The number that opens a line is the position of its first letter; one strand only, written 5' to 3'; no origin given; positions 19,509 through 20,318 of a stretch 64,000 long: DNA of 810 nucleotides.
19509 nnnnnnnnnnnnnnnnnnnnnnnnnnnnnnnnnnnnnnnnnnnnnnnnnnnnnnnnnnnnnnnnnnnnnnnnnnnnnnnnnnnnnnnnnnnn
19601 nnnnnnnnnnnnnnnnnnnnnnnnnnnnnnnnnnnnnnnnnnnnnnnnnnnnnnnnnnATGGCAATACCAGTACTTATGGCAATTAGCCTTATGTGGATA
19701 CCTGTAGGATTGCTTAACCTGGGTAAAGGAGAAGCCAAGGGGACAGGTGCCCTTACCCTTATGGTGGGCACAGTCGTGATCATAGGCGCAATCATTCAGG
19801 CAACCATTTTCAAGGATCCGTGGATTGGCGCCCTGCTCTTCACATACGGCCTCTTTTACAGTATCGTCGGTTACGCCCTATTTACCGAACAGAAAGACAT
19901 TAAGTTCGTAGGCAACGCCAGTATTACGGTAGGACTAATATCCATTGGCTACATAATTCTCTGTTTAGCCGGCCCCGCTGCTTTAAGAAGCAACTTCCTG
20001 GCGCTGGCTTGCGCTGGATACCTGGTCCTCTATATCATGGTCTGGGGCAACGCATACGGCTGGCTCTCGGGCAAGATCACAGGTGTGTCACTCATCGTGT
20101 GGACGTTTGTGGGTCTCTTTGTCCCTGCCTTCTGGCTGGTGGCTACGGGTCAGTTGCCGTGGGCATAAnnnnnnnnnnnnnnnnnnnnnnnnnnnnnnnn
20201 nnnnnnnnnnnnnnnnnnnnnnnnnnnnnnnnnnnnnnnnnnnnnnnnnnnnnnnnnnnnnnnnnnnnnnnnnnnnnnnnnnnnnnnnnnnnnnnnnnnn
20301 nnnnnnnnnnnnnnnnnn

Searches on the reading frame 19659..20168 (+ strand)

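Call 18: search_protein_families(library=pfam, proteins=[window:19659-20168:+])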
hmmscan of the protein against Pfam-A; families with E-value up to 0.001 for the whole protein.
window:19659-20168:+ (169 aa): 2 families
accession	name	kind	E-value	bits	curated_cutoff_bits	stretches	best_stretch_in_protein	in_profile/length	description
PF19053.6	EccD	-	1.4e-05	24.6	30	1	5-158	7-157/339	EccD-like transmembrane domain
PF02293.20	AmiS_UreI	-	0.00031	21.3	25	1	5-161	5-163/166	AmiS/UreI family transporter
